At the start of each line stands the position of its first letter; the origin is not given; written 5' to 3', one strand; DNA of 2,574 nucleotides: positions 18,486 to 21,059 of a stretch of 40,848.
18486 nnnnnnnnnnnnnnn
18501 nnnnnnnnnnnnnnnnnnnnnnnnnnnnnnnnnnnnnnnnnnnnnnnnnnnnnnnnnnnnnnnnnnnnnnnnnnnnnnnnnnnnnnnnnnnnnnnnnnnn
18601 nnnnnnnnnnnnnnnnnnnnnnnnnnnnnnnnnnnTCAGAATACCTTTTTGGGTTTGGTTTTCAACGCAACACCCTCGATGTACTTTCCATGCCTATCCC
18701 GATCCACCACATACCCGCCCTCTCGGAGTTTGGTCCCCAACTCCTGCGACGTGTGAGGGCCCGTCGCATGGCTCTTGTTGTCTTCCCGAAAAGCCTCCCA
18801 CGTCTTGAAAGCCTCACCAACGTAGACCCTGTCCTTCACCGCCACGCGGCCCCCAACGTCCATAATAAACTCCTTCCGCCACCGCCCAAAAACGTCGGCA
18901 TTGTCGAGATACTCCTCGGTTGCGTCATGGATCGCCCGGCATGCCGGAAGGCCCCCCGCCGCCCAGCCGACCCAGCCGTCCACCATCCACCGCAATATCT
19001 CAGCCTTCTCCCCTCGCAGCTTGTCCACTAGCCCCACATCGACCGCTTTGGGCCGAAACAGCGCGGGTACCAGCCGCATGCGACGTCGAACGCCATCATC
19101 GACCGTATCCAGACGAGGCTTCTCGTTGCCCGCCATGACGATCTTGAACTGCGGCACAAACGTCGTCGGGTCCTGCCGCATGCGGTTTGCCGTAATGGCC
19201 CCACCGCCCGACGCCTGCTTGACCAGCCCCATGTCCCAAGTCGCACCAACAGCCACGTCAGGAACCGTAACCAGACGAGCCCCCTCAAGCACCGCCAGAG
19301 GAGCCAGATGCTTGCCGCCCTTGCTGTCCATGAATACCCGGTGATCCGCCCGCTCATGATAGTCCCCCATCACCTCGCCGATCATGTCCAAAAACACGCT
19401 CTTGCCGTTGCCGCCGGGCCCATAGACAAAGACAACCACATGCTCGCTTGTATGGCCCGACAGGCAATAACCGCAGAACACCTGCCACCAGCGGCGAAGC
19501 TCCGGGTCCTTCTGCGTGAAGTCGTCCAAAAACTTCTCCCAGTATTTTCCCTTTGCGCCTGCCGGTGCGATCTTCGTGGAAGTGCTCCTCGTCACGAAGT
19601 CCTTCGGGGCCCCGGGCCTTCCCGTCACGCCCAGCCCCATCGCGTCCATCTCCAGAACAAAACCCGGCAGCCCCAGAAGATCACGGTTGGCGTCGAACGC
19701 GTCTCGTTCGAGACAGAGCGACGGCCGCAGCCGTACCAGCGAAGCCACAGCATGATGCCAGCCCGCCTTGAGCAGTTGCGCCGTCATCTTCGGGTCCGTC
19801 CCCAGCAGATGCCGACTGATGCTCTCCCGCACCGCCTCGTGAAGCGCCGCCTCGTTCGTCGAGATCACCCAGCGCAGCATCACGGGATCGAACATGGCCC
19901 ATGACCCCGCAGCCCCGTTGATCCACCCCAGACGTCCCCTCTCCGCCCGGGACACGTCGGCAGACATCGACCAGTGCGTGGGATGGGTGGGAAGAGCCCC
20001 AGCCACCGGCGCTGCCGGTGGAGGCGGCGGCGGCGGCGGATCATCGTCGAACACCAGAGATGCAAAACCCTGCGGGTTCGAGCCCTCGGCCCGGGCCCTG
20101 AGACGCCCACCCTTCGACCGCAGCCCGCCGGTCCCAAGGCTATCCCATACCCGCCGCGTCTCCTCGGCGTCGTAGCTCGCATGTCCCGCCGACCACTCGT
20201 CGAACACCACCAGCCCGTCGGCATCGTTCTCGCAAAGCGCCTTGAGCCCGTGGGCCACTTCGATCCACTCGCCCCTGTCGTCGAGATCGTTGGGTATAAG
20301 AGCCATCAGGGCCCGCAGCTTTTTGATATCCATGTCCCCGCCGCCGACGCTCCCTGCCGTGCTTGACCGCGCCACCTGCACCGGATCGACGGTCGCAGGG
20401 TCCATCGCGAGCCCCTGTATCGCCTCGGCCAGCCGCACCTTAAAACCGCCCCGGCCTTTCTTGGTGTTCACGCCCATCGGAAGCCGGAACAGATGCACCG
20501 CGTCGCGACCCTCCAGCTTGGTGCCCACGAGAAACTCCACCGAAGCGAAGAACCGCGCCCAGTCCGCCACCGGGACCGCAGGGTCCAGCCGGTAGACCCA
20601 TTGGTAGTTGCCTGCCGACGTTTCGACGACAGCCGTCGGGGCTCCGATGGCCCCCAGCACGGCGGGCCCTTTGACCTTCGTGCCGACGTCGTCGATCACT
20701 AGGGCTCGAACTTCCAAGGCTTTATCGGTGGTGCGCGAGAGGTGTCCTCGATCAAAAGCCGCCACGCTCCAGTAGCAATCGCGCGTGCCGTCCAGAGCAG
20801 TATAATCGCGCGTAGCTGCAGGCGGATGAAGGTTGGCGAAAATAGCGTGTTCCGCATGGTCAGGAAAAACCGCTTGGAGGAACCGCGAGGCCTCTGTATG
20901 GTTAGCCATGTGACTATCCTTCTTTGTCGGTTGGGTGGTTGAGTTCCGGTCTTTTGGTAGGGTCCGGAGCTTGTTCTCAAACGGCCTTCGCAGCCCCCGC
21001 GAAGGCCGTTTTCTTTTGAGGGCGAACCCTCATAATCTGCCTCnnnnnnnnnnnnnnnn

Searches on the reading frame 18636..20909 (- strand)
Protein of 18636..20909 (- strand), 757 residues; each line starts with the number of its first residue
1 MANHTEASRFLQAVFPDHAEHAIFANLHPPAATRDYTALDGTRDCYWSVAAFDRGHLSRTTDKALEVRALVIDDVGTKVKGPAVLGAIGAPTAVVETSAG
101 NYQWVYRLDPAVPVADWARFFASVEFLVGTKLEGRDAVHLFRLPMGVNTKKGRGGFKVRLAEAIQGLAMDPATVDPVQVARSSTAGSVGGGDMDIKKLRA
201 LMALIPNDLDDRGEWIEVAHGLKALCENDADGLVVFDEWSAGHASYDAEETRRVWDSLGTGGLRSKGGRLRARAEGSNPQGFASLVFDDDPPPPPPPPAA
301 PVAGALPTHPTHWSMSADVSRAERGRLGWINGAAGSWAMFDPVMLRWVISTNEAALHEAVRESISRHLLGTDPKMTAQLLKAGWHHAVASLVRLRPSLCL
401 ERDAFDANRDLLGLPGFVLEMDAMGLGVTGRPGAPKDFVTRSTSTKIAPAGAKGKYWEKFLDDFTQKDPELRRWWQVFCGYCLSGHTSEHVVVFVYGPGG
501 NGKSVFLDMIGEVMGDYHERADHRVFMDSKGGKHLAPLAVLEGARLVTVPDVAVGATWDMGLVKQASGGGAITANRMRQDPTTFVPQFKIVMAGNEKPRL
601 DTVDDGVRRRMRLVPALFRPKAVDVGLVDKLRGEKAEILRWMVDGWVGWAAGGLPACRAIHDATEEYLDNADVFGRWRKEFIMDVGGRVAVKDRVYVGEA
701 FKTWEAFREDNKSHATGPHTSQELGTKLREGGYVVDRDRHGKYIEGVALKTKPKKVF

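Call 9: search_protein_families(library=pfam, proteins=[window:18636-20909:-], max_evalue=0.01)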
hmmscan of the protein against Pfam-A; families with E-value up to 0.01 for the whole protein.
window:18636-20909:- (757 aa): 4 families
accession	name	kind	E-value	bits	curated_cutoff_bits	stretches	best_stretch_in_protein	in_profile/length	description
PF08707.16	PriCT_2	-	7.2e-11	42.8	22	1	199-260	2-64/77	Primase C terminal 2 (PriCT-2)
PF19263.5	DUF5906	-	1.2e-10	42.5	27.6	1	496-609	2-113/114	Family of unknown function (DUF5906)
PF08706.16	D5_N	-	1.7e-05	25.6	22.4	1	382-466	65-145/145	D5 N terminal like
PF16793.10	RepB_primase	-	0.00033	21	24.3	1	66-163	62-164/186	RepB DNA-primase N-terminal domain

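Call 10: search_protein_families(library=phrogs, proteins=[window:18636-20909:-], max_evalue=0.001)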
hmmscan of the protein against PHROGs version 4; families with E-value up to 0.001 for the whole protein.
window:18636-20909:- (757 aa): 11 families
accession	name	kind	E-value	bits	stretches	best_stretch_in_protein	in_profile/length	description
phrog_6088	-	DNA, RNA and nucleotide metabolism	4.4e-76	257.9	1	334-753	355-768/772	DNA primase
phrog_1156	-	DNA, RNA and nucleotide metabolism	3.6e-71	241.8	1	192-755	224-831/855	DNA primase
phrog_2478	-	DNA, RNA and nucleotide metabolism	2.7e-55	188.9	1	334-749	428-840/854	DNA polymerase/primase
phrog_1829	-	DNA, RNA and nucleotide metabolism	4.4e-51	174.9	1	391-754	410-760/772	DNA primase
phrog_1883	-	DNA, RNA and nucleotide metabolism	1.6e-35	123.6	1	390-752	395-750/756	DNA helicase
phrog_864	-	DNA, RNA and nucleotide metabolism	1.3e-34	120.9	1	431-680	306-555/1064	DNA primase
phrog_16950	-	DNA, RNA and nucleotide metabolism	5.1e-32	111.7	1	432-679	498-760/843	DNA primase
phrog_7601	-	unknown function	3.4e-20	73.6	1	482-751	12-273/289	-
phrog_3123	-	unknown function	2.6e-07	30.6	1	20-153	41-171/583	-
phrog_16213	-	DNA, RNA and nucleotide metabolism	0.0002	20.8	1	490-644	396-547/732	DNA primase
phrog_4861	-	DNA, RNA and nucleotide metabolism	0.00076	19.8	0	69-155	100-195/358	DNA primase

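Call 15: find_related_loci(query=window:18636-20909:-, collection=viral_contigs, flank=4000)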
Query window:18636-20909:- (757 aa) in viral_contigs; peptide patterns used: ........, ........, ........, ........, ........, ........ (x = any residue, [..] = any of these).
6 stretches matched a pattern; 2 encode a relative of the query (tblastn E <= 1e-3); 2 distinct loci.
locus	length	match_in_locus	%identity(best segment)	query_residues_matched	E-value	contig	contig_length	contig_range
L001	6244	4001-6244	66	1-744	0e+0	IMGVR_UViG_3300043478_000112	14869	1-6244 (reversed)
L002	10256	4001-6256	63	1-757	0e+0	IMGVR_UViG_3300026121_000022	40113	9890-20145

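Call 16: search_dna_similar(query=window:18636-20909:-, collection=phages, mode=protein, max_rows=30)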
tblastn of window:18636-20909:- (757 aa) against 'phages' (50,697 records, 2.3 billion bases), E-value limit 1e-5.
Records with a match: 930; places in all: 931; records where one place covers at least 80% of the query: 0.
Best place of each record, by identity: <60% 930.
By first word of the organism name: Mycobacterium 293; Microbacterium 120; Gordonia 108; Arthrobacter 95; Streptococcus 93; Streptomyces 36; Lactobacillus 17; Curtobacterium 17; Liberibacter 12; Listeria 12; and 48 more.
By host as written in the record: Mycobacterium smegmatis mc2 155 204; Gordonia terrae 3612 59; Microbacterium foliorum NRRL B-24224 59; Arthrobacter globiformis B-2979 51; Mycobacterium smegmatis mc#155 42; - 42; Microbacterium foliorum NRRL B-24224 SEA 36; Gordonia rubripertincta NRRL B-16540 22; and 214 more.
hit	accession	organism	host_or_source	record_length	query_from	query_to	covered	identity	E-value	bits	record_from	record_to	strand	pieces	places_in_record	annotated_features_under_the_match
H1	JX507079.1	Acidithiobacillus phage AcaML1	Acidithiobacillus caldus ATCC 51756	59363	332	757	56%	34.5%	2e-53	207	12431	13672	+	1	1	putative DNA primase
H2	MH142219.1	Acidithiobacillus phage AcaML1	Acidithiobacillus caldus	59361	332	757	56%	34.5%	2e-53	207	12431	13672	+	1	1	record has no annotation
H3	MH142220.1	Acidithiobacillus phage AcaML1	Acidithiobacillus caldus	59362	332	757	56%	34.5%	2e-53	207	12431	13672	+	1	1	record has no annotation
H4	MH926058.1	Mycobacterium phage Reptar3000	Mycobacterium smegmatis mc2 155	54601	307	744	58%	30.3%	6e-36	152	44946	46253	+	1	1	71: DNA primase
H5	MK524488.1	Mycobacterium phage Patt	Mycobacterium smegmatis mc#155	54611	307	744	58%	30.3%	7e-36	152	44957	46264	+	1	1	70: DNA primase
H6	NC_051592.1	Mycobacterium phage Patt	Mycobacterium smegmatis mc#155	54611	307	744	58%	30.3%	7e-36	152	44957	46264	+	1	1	70: DNA polymerase/primase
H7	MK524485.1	Mycobacterium phage MissDaisy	Mycobacterium smegmatis mc#155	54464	307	744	58%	30.3%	1e-35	152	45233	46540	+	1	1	71: DNA primase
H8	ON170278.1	Ralstonia phage YO164_3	Ralstonia solanacearum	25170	387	752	48%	33.4%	6e-48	189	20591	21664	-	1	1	record has no annotation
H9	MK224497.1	Mycobacterium phage Henu3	Mycolicibacterium smegmatis MC2 155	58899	335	744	54%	29.8%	1e-32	142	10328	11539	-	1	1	DNA primase | hypothetical protein (x2)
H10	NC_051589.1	Mycobacterium phage Henu3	Mycolicibacterium smegmatis MC2 155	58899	335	744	54%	29.8%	1e-32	142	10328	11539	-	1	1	DNA polymerase/primase | hypothetical protein (x2)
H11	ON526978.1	Mycobacterium phage Ruthiejr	Mycobacterium smegmatis mc#155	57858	335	744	54%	29.8%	2e-32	142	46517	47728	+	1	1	75: DNA primase/polymerase/helicase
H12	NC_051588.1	Mycobacterium phage Aminay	Mycobacterium smegmatis mc2155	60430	335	728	52%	31.0%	4e-35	150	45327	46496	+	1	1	69: DNA polymerase/primase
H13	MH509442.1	Mycobacterium phage Aminay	Mycobacterium smegmatis mc2155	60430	335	728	52%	31.0%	4e-35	150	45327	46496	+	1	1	69: DNA primase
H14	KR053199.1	Gordonia phage GMA4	Gordonia malaquae strain BEN700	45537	347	749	53%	30.2%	6e-30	134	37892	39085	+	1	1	hypothetical protein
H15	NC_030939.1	Gordonia phage GMA4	Gordonia malaquae strain BEN700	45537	347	749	53%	30.2%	6e-30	134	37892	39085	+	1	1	DNA polymerase/primase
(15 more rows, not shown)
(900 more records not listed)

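Call 21: find_homologous_proteins(query=window:18636-20909:-, max_evalue=1e-30)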
Query window:18636-20909:- (757 aa): 120 proteins with E <= 1e-30 among 8000 candidates.
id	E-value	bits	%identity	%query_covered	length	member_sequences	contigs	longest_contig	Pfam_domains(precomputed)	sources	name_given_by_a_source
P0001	0.0e+0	1029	63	100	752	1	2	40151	PF19263.6,PF08707.17,PF08706.17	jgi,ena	-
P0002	0.0e+0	1026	100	59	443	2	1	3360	PF19263.6,PF08706.17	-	-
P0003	0.0e+0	1023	63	100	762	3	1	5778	PF19263.6,PF08707.17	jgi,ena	-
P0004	9.0e-295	998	61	100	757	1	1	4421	PF19263.6,PF08707.17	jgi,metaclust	metaclust:\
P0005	6.2e-293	992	69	85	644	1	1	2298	PF19263.6,PF08707.17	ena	-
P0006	2.1e-245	835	67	74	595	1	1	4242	PF19263.6,PF08707.17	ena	-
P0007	3.7e-235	801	63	75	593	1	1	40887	PF19263.6,PF08707.17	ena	-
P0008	3.0e-224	765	52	94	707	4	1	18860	PF19263.6,PF08707.17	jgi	jgi:P4 family phage/plasmid primase-like protien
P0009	1.1e-218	747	49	99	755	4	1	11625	PF19263.6,PF08707.17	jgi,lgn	jgi:P4 family phage/plasmid primase-like protien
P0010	5.7e-215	734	48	100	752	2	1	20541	PF19263.6,PF08707.17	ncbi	-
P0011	9.1e-206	704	46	100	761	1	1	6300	PF19263.6,PF08707.17,PF08706.17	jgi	jgi:P4 family phage/plasmid primase-like protien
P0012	4.2e-205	702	47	99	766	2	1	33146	PF19263.6,PF08707.17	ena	-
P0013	7.0e-205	701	47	100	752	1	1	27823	PF19263.6,PF08707.17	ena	-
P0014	2.2e-204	699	48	100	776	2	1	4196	PF19263.6,PF08707.17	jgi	jgi:P4 family phage/plasmid primase-like protien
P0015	1.6e-203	697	45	100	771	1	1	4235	PF19263.6,PF08707.17,PF08706.17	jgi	jgi:P4 family phage/plasmid primase-like protien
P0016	1.9e-200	686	47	100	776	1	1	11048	PF19263.6,PF08707.17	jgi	jgi:P4 family phage/plasmid primase-like protien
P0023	5.6e-177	609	41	99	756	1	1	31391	PF19263.6,PF08706.17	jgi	jgi:P4 family phage/plasmid primase-like protien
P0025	4.1e-174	599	41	99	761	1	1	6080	PF19263.6,PF08706.17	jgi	jgi:P4 family phage/plasmid primase-like protien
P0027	1.0e-171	591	41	100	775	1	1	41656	PF19263.6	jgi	jgi:P4 family phage/plasmid primase-like protien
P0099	3.2e-60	223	36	49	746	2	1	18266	PF22763.2,PF19263.6,PF08706.17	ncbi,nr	ncbi:MAG: phage/plasmid primase, P4 family [Desulfovibrio sp.]|nr:phage/plasmid primase, P4 family [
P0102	1.7e-58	217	34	55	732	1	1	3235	PF19263.6,PF08707.17,PF09250.17,PF08706.17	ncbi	ncbi:MAG: phage/plasmid primase, P4 family [Pseudomonadota bacterium]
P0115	1.5e-48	184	36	38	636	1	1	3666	PF19263.6,PF08706.17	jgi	jgi:P4 family phage/plasmid primase-like protien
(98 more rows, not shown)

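Call 23: find_related_loci(query=A1, collection=metagenome_contigs, flank=3000)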
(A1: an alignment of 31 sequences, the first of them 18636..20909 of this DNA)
Query A1 (757 aa) in metagenome_contigs; peptide patterns used: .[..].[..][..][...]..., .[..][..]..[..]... (x = any residue, [..] = any of these).
599 stretches matched a pattern (row limit reached: there are more); 29 encode a relative of the query (tblastn E <= 1e-3); 29 distinct loci.
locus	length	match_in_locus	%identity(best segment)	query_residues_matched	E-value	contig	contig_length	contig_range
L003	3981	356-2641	63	1-757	0e+0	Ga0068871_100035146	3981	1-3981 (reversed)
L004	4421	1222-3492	61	1-757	0e+0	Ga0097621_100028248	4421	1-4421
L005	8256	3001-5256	63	1-757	0e+0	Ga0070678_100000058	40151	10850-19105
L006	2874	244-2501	67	10-757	0e+0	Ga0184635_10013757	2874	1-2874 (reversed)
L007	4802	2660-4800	69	10-718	0e+0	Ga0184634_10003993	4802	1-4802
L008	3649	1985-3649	62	3-554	0e+0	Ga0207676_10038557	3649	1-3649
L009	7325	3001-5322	43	1-757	6e-176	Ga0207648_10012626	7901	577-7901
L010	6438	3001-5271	47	3-749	0e+0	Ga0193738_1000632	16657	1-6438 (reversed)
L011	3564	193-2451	41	3-749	1e-168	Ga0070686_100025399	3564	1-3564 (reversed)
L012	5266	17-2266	41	1-757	7e-158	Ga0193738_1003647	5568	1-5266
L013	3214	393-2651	38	1-746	6e-147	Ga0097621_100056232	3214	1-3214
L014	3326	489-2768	37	1-757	6e-143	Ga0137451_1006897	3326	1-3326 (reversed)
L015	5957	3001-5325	36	1-757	5e-133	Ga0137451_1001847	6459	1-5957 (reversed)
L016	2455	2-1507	46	247-749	4e-132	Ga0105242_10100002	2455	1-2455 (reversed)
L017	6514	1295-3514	32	1-734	7e-107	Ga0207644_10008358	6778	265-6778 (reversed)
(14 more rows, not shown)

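Call 24: find_related_loci(query=A1, collection=viral_contigs, flank=3000)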
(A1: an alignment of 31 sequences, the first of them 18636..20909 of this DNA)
Query A1 (757 aa) in viral_contigs; peptide patterns used: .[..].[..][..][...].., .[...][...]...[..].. (x = any residue, [..] = any of these).
28 stretches matched a pattern; 11 encode a relative of the query (tblastn E <= 1e-3); 11 distinct loci.
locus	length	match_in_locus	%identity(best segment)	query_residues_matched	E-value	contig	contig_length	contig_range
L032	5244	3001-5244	66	1-744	0e+0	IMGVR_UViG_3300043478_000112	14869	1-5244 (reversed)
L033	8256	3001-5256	63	1-757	0e+0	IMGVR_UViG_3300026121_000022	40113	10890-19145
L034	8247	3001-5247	52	1-757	0e+0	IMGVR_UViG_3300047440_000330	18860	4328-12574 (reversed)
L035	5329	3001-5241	49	2-749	0e+0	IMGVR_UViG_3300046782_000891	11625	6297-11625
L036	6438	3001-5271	47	3-749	0e+0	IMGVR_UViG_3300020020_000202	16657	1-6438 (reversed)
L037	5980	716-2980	41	1-749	0e+0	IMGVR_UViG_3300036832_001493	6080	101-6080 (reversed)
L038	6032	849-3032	41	5-733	2e-153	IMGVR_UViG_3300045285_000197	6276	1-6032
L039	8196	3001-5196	41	3-733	7e-151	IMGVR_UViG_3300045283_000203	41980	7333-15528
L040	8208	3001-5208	37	5-733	7e-135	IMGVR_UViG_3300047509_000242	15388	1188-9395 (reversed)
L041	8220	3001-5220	32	1-734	6e-107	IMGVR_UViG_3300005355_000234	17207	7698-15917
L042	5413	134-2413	37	1-757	2e-137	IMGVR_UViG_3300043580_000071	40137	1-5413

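Call 32: search_solved_structures(query=window:18636-20909:-, max_evalue=1)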
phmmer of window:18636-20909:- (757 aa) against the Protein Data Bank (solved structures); distinct sequences matched with E-value up to 1: 5.
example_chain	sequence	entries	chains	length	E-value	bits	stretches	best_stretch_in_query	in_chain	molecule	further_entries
7ola_A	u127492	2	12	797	0.0012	20.6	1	458-616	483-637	DNA primase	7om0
9ivf_A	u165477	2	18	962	0.028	16.1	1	457-612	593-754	Putative primase C962R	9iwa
8wvz_A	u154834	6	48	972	0.028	16.1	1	457-612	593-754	Putative primase C962R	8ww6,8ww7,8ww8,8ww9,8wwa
8iqh_A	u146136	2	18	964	0.05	15.3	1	457-612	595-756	Putative primase C962R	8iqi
9l5r_0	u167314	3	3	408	0.94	11.1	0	132-202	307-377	Putative pre-mRNA splicing protein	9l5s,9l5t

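Call 34: find_related_loci(query=A1, collection=genome_contigs, flank=3000)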
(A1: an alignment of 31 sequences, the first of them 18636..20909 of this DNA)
Query A1 (757 aa) in genome_contigs; peptide patterns used: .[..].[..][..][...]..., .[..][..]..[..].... (x = any residue, [..] = any of these).
108 stretches matched a pattern, but none encodes a relative of the query by tblastn (E <= 1e-3).

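Call 49: search_solved_structures(query=A1, max_evalue=0.01, show_alignments=1)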
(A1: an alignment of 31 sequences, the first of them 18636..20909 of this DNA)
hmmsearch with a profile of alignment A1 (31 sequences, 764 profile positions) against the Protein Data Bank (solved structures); distinct sequences matched with E-value up to 0.01: 4.
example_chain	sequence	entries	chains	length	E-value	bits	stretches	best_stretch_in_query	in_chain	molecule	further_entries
9ivf_A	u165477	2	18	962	2e-10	42.7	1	388-711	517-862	Putative primase C962R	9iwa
8wvz_A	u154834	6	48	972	2.1e-10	42.6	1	388-711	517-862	Putative primase C962R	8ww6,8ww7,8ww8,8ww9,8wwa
8iqh_A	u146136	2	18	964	1.2e-09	40.1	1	388-710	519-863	Putative primase C962R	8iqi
7ola_A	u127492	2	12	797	1.1e-05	27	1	467-636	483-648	DNA primase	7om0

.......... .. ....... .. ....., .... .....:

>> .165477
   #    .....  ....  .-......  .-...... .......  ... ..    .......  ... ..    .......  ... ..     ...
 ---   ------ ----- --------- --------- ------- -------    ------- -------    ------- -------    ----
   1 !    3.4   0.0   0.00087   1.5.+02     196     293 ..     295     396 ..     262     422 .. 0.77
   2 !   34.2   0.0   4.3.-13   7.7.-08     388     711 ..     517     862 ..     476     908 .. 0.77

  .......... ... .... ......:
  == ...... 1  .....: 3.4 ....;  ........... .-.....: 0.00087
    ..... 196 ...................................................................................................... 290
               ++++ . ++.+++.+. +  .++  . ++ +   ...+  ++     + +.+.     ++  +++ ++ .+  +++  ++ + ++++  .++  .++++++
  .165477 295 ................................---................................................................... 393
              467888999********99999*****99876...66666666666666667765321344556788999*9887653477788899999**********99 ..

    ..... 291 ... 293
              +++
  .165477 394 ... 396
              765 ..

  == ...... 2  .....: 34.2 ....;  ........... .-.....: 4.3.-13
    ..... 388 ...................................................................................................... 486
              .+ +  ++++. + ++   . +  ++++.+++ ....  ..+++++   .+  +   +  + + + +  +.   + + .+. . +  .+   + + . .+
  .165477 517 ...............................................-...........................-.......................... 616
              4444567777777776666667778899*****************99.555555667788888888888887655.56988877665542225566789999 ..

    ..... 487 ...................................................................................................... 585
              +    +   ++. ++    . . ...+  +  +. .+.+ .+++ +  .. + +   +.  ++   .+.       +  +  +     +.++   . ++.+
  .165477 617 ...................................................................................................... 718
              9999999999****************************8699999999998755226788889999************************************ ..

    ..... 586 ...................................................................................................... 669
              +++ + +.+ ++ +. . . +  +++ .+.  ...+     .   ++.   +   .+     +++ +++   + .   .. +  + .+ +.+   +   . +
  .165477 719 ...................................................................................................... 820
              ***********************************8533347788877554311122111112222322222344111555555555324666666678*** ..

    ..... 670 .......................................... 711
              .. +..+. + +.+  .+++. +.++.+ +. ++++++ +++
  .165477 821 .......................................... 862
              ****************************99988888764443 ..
